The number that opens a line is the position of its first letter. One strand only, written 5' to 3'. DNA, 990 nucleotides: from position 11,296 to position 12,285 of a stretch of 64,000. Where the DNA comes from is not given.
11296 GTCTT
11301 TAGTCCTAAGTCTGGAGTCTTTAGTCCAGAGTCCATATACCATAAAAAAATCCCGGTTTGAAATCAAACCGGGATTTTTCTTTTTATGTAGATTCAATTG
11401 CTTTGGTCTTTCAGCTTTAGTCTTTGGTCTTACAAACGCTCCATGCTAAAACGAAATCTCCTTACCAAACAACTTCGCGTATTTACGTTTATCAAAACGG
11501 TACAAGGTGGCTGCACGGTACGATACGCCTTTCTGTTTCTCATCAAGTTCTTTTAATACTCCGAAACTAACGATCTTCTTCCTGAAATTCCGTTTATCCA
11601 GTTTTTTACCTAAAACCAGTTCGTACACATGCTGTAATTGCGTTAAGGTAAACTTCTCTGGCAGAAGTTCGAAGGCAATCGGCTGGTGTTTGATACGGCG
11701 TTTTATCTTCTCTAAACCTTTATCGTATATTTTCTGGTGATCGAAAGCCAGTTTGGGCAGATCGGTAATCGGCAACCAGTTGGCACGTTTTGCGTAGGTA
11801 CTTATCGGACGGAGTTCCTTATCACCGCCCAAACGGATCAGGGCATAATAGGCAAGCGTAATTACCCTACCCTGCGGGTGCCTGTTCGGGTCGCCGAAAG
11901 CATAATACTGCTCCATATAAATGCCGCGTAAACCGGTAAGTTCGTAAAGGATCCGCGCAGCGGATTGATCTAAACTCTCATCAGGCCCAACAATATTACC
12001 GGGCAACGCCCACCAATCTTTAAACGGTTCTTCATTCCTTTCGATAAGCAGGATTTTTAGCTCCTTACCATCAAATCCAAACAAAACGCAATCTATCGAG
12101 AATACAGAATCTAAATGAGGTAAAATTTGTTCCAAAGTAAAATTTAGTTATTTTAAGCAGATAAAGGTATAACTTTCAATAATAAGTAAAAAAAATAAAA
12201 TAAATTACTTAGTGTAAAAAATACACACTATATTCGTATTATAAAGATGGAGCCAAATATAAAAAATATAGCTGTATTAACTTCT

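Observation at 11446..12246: NrtR-family (Nudix-related) regulator with a dead Nudix box, and a 19 bp palindrome recurring at glycolytic and alpha-glucan operons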

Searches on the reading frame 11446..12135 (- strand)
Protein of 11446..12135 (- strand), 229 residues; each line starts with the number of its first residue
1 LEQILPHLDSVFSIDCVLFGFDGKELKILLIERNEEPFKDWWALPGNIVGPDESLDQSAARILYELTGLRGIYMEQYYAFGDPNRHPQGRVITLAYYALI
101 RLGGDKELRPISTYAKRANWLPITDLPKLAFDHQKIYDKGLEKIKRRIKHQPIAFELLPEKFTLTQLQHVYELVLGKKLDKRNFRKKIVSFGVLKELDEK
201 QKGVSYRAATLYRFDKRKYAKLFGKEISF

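Call 6: search_protein_families(library=pfam, proteins=[window:11446-12135:-], max_evalue=0.1)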
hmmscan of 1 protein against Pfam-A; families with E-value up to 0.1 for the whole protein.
window:11446-12135:- (229 aa): 3 families
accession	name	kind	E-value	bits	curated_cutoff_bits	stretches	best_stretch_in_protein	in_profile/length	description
PF21906.2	NrtR_WHD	-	9.1e-29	99.8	27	1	154-214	1-61/61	NrtR DNA-binding winged helix domain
PF19368.5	AraR_C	-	8e-16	58.5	23.8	1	151-226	2-78/82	AraR C-terminal winged HTH domain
PF00293.34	NUDIX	-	4.4e-13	49.8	21.1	1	13-138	5-132/134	NUDIX domain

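Call 7: search_protein_families(library=ncbifam, proteins=[window:11446-12135:-], max_evalue=0.1)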
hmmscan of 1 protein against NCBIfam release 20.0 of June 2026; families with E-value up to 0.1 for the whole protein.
window:11446-12135:- (229 aa): 12 families
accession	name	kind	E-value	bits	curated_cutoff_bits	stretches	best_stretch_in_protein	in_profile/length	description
NF050029.2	TransRepNtr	equivalog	2.7e-44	151.5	400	1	11-225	21-236/245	ADPR responsive transcriptional repressor NtrR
NF003786.0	PRK05379.1-2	equivalog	1.4e-10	40.9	397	1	27-136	230-347/354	bifunctional nicotinamide-nucleotide adenylyltransferase/Nudix hydroxylase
NF003788.0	PRK05379.1-5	equivalog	4.7e-10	39.3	354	1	27-129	225-336/351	bifunctional nicotinamide-nucleotide adenylyltransferase/Nudix hydroxylase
NF003787.0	PRK05379.1-4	equivalog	5.3e-09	35.5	449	1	27-129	220-327/346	bifunctional nicotinamide-nucleotide adenylyltransferase/Nudix hydroxylase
NF003790.0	PRK05379.2-2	equivalog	1.5e-06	27.5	403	1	27-131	229-340/354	bifunctional nicotinamide mononucleotide adenylyltransferase/ADP-ribose pyrophosphatase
NF003791.0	PRK05379.2-3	equivalog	3.2e-05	23.3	409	1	27-127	214-319/340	bifunctional nicotinamide-nucleotide adenylyltransferase/Nudix hydroxylase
NF003785.0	PRK05379.1-1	equivalog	6.7e-05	22.2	418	1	27-70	215-258/347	bifunctional nicotinamide-nucleotide adenylyltransferase/Nudix hydroxylase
NF040688.1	ADPRT_certhrax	exception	0.0065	15.2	850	1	126-206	350-431/521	ADP-ribosyltransferase certhrax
NF011963.0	PRK15434.1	subfamily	0.0098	15.6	146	1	23-70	26-73/159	GDP-mannose mannosyl hydrolase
NF008044.0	PRK10776.1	equivalog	0.038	13.9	148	1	38-127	29-111/130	8-oxo-dGTP diphosphatase MutT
NF006530.0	PRK08999.1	equivalog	0.038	13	245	1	24-70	16-63/315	Nudix family hydrolase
NF006961.0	PRK09438.1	equivalog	0.083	12.3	103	0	23-70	17-62/151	dihydroneopterin triphosphate diphosphatase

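Call 18: find_homologous_proteins(query=window:11446-12135:-, max_evalue=1e-10)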
Query window:11446-12135:- (229 aa): 7753 proteins with E <= 1e-10 among 8000 candidates; the best 120 are listed.
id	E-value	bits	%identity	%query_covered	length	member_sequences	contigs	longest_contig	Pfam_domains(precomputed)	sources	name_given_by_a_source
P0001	1.8e-147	507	98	100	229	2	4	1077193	PF21906.3,PF19368.6,PF00293.35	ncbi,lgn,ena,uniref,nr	ncbi:NUDIX hydrolase [Agrobacterium tumefaciens]|uniref:8-oxo-dGTP diphosphatase n=1 Tax=Pedobacter 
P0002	4.4e-147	506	97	100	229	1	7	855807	PF21906.3,PF19368.6,PF00293.35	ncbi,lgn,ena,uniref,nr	ncbi:NUDIX domain-containing protein [Pedobacter sp. R20-19]|uniref:NUDIX hydrolase n=1 Tax=Pedobact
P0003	1.4e-146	504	97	100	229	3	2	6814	PF21906.3,PF19368.6,PF00293.35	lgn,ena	-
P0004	6.2e-146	502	97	100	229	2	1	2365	PF21906.3,PF19368.6,PF00293.35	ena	-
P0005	6.4e-146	502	97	100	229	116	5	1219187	PF21906.3,PF19368.6,PF00293.35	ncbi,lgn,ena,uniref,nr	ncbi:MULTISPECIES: NUDIX hydrolase [unclassified Pedobacter]|uniref:NUDIX hydrolase n=1 Tax=Pedobact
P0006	4.6e-143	493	95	100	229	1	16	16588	PF21906.3,PF19368.6,PF00293.35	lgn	-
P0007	2.5e-139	480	92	100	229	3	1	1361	PF21906.3,PF19368.6,PF00293.35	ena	-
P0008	7.4e-138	476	92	100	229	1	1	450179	PF21906.3,PF19368.6,PF00293.35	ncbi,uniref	ncbi:8-oxo-dGTP diphosphatase [Pedobacter sp. UYP30]|uniref:NUDIX hydrolase n=1 Tax=Pedobacter sp. U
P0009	3.9e-137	473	92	100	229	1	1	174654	PF21906.3,PF19368.6,PF00293.35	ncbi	ncbi:8-oxo-dGTP diphosphatase [Pedobacter sp. UYEF25]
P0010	1.8e-136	471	91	100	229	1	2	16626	PF21906.3,PF19368.6,PF00293.35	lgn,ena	-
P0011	4.2e-134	463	90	100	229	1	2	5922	PF21906.3,PF19368.6,PF00293.35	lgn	-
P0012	8.5e-131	453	89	100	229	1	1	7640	PF21906.3,PF19368.6,PF00293.35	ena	-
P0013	2.2e-128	445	85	100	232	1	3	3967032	PF21906.3,PF19368.6,PF00293.35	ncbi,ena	-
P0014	4.8e-127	440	86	100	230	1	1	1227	PF21906.3,PF19368.6,PF00293.35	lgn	-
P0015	5.1e-126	437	83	100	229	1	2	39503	PF21906.3,PF19368.6,PF00293.35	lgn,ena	-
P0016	8.4e-126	436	83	100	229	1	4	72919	PF21906.3,PF19368.6,PF00293.35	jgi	jgi:8-oxo-dGTP diphosphatase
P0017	1.1e-125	436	83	100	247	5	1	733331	PF21906.3,PF19368.6,PF00293.35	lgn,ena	-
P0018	1.8e-125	435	82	100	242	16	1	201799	PF21906.3,PF19368.6,PF00293.35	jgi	jgi:8-oxo-dGTP diphosphatase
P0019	2.1e-125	435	83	100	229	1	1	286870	PF21906.3,PF19368.6,PF00293.35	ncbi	-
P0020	2.7e-125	435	82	100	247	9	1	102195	PF21906.3,PF19368.6,PF00293.35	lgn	-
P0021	3.4e-125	434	82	100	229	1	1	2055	PF21906.3,PF19368.6,PF00293.35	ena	-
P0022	7.6e-125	433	83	100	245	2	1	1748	PF21906.3,PF19368.6,PF00293.35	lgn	-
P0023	7.7e-125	433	82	100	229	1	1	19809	PF21906.3,PF19368.6,PF00293.35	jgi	jgi:8-oxo-dGTP diphosphatase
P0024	1.0e-124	433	84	100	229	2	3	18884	PF21906.3,PF19368.6,PF00293.35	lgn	-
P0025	8.3e-124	430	82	100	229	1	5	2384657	PF21906.3,PF19368.6,PF00293.35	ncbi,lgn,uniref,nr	ncbi:NUDIX domain-containing protein [Pedobacter sp. KR3-3]|uniref:NUDIX domain-containing protein n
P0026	8.5e-124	430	82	100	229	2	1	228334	PF21906.3,PF19368.6,PF00293.35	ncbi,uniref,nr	ncbi:NUDIX domain-containing protein [Pedobacter sp. SYP-B3415]|uniref:NUDIX hydrolase n=1 Tax=Pedob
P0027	9.3e-124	429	81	100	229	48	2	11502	PF21906.3,PF19368.6,PF00293.35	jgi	jgi:8-oxo-dGTP diphosphatase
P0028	3.1e-123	428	80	100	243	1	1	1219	PF21906.3,PF19368.6,PF00293.35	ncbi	-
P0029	4.0e-123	427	82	100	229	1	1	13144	PF21906.3,PF19368.6,PF00293.35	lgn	-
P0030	5.0e-123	427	80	100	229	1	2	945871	PF21906.3,PF19368.6,PF00293.35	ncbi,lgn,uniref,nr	ncbi:NUDIX domain-containing protein [Pedobacter sp. Hv1]|uniref:NUDIX hydrolase n=1 Tax=Pedobacter 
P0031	5.1e-123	427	81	100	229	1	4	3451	PF21906.3,PF19368.6,PF00293.35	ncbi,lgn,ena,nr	ncbi:MAG: NUDIX hydrolase [Sphingobacteriaceae bacterium]|nr:NUDIX hydrolase [Sphingobacteriaceae ba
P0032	5.5e-123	427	80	100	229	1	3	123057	PF21906.3,PF19368.6,PF00293.35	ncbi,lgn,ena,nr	ncbi:MAG TPA: NUDIX domain-containing protein [Pedobacter sp.]|nr:NUDIX domain-containing protein [P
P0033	6.1e-123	427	80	100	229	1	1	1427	PF21906.3,PF19368.6,PF00293.35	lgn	-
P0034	6.6e-123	427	81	100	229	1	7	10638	PF21906.3,PF19368.6,PF00293.35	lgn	-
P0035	6.7e-123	427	81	100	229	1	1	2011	PF21906.3,PF19368.6,PF00293.35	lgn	-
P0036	6.9e-123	427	80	100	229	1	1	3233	PF21906.3,PF19368.6,PF00293.35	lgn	-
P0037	9.5e-123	426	82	100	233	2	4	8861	PF21906.3,PF19368.6,PF00293.35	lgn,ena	-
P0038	1.0e-122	426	80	100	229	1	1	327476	PF21906.3,PF19368.6,PF00293.35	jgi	-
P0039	1.1e-122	426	79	100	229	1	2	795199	PF21906.3,PF19368.6,PF00293.35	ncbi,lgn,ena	-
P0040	1.1e-122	426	80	100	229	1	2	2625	PF21906.3,PF19368.6,PF00293.35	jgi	jgi:8-oxo-dGTP diphosphatase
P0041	1.3e-122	426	79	100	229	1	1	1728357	PF21906.3,PF19368.6,PF00293.35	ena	-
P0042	1.5e-122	426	80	100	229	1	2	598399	PF21906.3,PF19368.6,PF00293.35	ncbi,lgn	-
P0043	1.7e-122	425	81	100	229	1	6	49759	PF21906.3,PF19368.6,PF00293.35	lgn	-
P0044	1.9e-122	425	79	100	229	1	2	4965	PF21906.3,PF19368.6,PF00293.35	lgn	-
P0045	1.9e-122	425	80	100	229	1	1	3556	PF21906.3,PF19368.6,PF00293.35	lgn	-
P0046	2.0e-122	425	80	100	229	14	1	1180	PF21906.3,PF19368.6,PF00293.35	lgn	-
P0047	2.0e-122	425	79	100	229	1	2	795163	PF21906.3,PF19368.6,PF00293.35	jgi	-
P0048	2.3e-122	425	79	100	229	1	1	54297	PF21906.3,PF19368.6,PF00293.35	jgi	jgi:8-oxo-dGTP diphosphatase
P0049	2.6e-122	425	79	100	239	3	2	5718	PF21906.3,PF19368.6,PF00293.35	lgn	-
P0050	2.9e-122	425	80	100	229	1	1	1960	PF21906.3,PF19368.6,PF00293.35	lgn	-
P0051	3.1e-122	424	81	100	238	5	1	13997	PF21906.3,PF19368.6,PF00293.35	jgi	-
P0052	3.2e-122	424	81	100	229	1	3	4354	PF21906.3,PF19368.6,PF00293.35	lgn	-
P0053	4.3e-122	424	82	99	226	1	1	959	PF21906.3,PF19368.6,PF00293.35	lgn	-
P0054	4.8e-122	424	79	100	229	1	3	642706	PF21906.3,PF19368.6,PF00293.35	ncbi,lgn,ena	-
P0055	5.0e-122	424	81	100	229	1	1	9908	PF21906.3,PF19368.6,PF00293.35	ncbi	-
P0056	5.0e-122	424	79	100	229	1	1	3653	PF21906.3,PF19368.6,PF00293.35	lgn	-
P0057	6.0e-122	424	80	100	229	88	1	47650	PF21906.3,PF19368.6,PF00293.35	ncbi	-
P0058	7.2e-122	423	79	100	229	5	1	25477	PF21906.3,PF19368.6,PF00293.35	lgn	-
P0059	7.4e-122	423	80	100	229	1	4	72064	PF21906.3,PF19368.6,PF00293.35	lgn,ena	-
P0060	1.1e-121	423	80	100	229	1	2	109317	PF21906.3,PF19368.6,PF00293.35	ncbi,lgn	-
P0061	1.3e-121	422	80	100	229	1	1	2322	PF21906.3,PF19368.6,PF00293.35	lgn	-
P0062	1.3e-121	422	80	100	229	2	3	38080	PF21906.3,PF19368.6,PF00293.35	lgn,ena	-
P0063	1.7e-121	422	79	100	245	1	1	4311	PF21906.3,PF19368.6,PF00293.35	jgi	jgi:8-oxo-dGTP diphosphatase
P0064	1.8e-121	422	81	100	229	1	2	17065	PF21906.3,PF19368.6,PF00293.35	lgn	-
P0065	1.9e-121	422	79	100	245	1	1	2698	PF21906.3,PF19368.6,PF00293.35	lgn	-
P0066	2.1e-121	422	80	100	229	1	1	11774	PF21906.3,PF19368.6,PF00293.35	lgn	-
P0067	2.1e-121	422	80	100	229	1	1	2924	PF21906.3,PF19368.6,PF00293.35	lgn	-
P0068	2.3e-121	422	80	100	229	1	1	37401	PF21906.3,PF19368.6,PF00293.35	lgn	-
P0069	3.3e-121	421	80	100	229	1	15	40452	PF21906.3,PF19368.6,PF00293.35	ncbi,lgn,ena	-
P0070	3.9e-121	421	82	99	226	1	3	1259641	PF21906.3,PF19368.6,PF00293.35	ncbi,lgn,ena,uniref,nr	ncbi:NUDIX hydrolase [Pedobacter duraquae]|uniref:8-oxo-dGTP diphosphatase n=1 Tax=Pedobacter duraqu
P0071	4.5e-121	421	78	100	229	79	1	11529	PF21906.3,PF19368.6,PF00293.35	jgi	-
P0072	4.7e-121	421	79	100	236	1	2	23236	PF21906.3,PF19368.6,PF00293.35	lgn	-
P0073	5.2e-121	421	80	100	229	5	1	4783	PF21906.3,PF19368.6,PF00293.35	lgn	-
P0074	5.6e-121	420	79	100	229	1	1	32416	PF21906.3,PF19368.6,PF00293.35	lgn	-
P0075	6.1e-121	420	80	100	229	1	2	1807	PF21906.3,PF19368.6,PF00293.35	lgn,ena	-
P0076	6.9e-121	420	79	100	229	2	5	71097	PF21906.3,PF19368.6,PF00293.35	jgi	-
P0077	7.0e-121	420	79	100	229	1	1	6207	PF21906.3,PF19368.6,PF00293.35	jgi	jgi:8-oxo-dGTP diphosphatase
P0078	7.7e-121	420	79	100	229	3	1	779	PF21906.3,PF19368.6,PF00293.35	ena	-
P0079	9.4e-121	420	79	100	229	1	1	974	PF21906.3,PF19368.6,PF00293.35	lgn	-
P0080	1.1e-120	419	79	100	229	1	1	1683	PF21906.3,PF19368.6,PF00293.35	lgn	-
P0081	1.1e-120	419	79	100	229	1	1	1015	PF21906.3,PF19368.6,PF00293.35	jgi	-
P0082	1.2e-120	419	79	100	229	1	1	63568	PF21906.3,PF19368.6,PF00293.35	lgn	-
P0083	1.5e-120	419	80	100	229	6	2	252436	PF21906.3,PF19368.6,PF00293.35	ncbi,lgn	-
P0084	2.1e-120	419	79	100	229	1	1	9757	PF21906.3,PF19368.6,PF00293.35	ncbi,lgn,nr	ncbi:MAG: NUDIX domain-containing protein [Pedobacter sp.]|nr:MAG: NUDIX domain-containing protein [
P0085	2.1e-120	419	80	100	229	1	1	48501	PF21906.3,PF19368.6,PF00293.35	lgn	-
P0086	2.4e-120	418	79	100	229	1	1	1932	PF21906.3,PF19368.6,PF00293.35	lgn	-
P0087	2.5e-120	418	79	100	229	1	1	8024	PF21906.3,PF19368.6,PF00293.35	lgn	-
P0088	3.5e-120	418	79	100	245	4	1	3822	PF21906.3,PF19368.6,PF00293.35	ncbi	-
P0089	4.6e-120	417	79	100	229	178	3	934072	PF21906.3,PF19368.6,PF00293.35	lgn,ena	-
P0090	5.0e-120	417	80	100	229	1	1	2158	PF21906.3,PF19368.6,PF00293.35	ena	-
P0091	5.0e-120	417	80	100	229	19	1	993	PF21906.3,PF19368.6,PF00293.35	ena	-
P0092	8.0e-120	417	79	100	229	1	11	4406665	PF21906.3,PF19368.6,PF00293.35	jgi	jgi:8-oxo-dGTP diphosphatase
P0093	1.4e-119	416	79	100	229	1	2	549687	PF21906.3,PF19368.6,PF00293.35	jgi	jgi:8-oxo-dGTP diphosphatase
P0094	2.7e-119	415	78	100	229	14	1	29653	PF21906.3,PF19368.6,PF00293.35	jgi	jgi:8-oxo-dGTP diphosphatase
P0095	3.9e-119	414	79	100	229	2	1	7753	PF21906.3,PF19368.6,PF00293.35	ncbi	-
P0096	4.6e-119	414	79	100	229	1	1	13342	PF21906.3,PF19368.6,PF00293.35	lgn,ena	-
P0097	8.2e-119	413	78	100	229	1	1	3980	PF21906.3,PF19368.6,PF00293.35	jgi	-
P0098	8.6e-119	413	79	100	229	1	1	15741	PF21906.3,PF19368.6,PF00293.35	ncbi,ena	-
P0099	8.6e-119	413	80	100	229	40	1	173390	PF21906.3,PF19368.6,PF00293.35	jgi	jgi:8-oxo-dGTP diphosphatase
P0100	9.0e-119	413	78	100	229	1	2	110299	PF21906.3,PF19368.6,PF00293.35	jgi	jgi:8-oxo-dGTP diphosphatase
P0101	9.1e-119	413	78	100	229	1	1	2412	PF21906.3,PF19368.6,PF00293.35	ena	-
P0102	2.2e-118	412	78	100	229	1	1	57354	PF21906.3,PF19368.6,PF00293.35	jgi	jgi:8-oxo-dGTP diphosphatase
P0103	6.9e-118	410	78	100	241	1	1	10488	PF21906.3,PF19368.6,PF00293.35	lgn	-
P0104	9.5e-118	410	79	100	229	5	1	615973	PF21906.3,PF19368.6,PF00293.35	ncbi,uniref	ncbi:NUDIX hydrolase [Pedobacter immunditicola]|uniref:NUDIX hydrolase n=1 Tax=Pedobacter immunditic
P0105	1.4e-117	409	78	100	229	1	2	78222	PF21906.3,PF19368.6,PF00293.35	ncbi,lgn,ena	-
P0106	4.0e-117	408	79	100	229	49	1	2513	PF21906.3,PF19368.6,PF00293.35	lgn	-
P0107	4.4e-117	408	77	100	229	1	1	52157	PF21906.3,PF19368.6,PF00293.35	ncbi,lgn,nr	ncbi:MAG: NUDIX domain-containing protein [Pedobacter sp.]|nr:MAG: NUDIX domain-containing protein [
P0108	4.5e-117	408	78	100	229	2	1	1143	PF21906.3,PF19368.6,PF00293.35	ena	-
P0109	6.7e-117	407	77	100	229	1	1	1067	PF21906.3,PF19368.6,PF00293.35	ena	-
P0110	1.3e-116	406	78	100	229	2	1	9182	PF21906.3,PF19368.6,PF00293.35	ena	-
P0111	2.5e-116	405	77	100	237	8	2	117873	PF21906.3,PF19368.6,PF00293.35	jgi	jgi:8-oxo-dGTP diphosphatase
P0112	3.8e-116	405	81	94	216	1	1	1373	PF21906.3,PF19368.6,PF00293.35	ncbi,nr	ncbi:MAG: NUDIX hydrolase [Sphingobacteriales bacterium]|nr:MAG: NUDIX hydrolase [Sphingobacteriales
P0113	9.9e-116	403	78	100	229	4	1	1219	PF21906.3,PF19368.6,PF00293.35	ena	-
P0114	1.3e-115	403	77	100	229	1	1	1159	PF21906.3,PF19368.6,PF00293.35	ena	-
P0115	2.2e-115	402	76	100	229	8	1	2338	PF21906.3,PF19368.6,PF00293.35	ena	-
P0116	3.8e-115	401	75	100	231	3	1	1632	PF21906.3,PF19368.6,PF00293.35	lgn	-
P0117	1.8e-114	399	77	100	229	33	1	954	PF21906.3,PF19368.6,PF00293.35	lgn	-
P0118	2.3e-114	399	76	100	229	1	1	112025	PF21906.3,PF19368.6,PF00293.35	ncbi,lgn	-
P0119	9.6e-114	397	74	100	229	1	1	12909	PF21906.3,PF19368.6,PF00293.35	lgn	-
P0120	2.2e-113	396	74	100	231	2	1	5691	PF21906.3,PF19368.6,PF00293.35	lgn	-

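Call 20: find_related_loci(query=A1, collection=genome_contigs, flank=10000)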
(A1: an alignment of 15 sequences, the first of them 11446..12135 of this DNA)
Query A1 (229 aa) in genome_contigs; peptide patterns used: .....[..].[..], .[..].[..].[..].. (x = any residue, [..] = any of these).
540 stretches matched a pattern; 507 encode a relative of the query (tblastn E <= 1e-3); the best 80 are kept; 80 distinct loci.
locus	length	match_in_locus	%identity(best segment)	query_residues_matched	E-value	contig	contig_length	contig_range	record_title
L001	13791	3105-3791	99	1-229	4e-152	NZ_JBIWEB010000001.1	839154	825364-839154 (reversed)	Pedobacter suwonensis strain NPDC097117 NPDC097117_222_G7.ctg-0001, whole genome shotgun sequence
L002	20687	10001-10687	99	1-229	5e-152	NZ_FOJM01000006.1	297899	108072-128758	Pedobacter suwonensis strain DSM 18130, whole genome shotgun sequence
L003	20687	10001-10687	99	1-229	5e-152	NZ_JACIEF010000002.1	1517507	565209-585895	Pedobacter zeae strain DSM 100774 Ga0373260_02, whole genome shotgun sequence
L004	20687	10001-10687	99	1-229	5e-152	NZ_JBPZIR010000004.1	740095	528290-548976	Pedobacter sp. GSP4 contig4, whole genome shotgun sequence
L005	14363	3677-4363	99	1-229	5e-152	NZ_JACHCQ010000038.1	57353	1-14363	Pedobacter sp. AK013 Ga0401613_38, whole genome shotgun sequence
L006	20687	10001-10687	99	1-229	8e-152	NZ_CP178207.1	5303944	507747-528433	Pedobacter sp. KLB.chiD chromosome, complete genome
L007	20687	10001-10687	98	1-229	2e-151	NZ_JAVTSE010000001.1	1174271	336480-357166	Pedobacter frigidisoli strain MADA_3128 contig_0001, whole genome shotgun sequence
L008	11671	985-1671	99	1-229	8e-152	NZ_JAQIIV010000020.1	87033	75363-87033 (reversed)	MAG: Pedobacter terrae isolate bin2 tig00000843, whole genome shotgun sequence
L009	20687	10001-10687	99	1-229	1e-151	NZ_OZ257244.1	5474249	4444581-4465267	MAG: Pedobacter sp. isolate a110aac5-dd13-4229-911f-3d7ee166719d chromosome 1, complete sequence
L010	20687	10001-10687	99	1-229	3e-151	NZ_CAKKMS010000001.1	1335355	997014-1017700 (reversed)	Pedobacter sp. Bi126, whole genome shotgun sequence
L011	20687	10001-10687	99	1-229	4e-151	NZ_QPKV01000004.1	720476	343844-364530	Pedobacter chinensis strain JDX94 Scaffold3_1, whole genome shotgun sequence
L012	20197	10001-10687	99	1-229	3e-151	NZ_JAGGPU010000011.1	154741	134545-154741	Pedobacter sp. ISL-64 ISL64_12, whole genome shotgun sequence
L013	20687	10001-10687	99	1-229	3e-151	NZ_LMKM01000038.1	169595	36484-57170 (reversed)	Pedobacter sp. Leaf216 contig_9, whole genome shotgun sequence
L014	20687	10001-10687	99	1-229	2e-151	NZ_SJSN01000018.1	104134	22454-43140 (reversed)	Pedobacter frigidisoli strain RP-3-11 contig18, whole genome shotgun sequence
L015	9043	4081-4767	99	1-229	3e-151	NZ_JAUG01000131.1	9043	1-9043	Pedobacter borealis DSM 19626 contig131, whole genome shotgun sequence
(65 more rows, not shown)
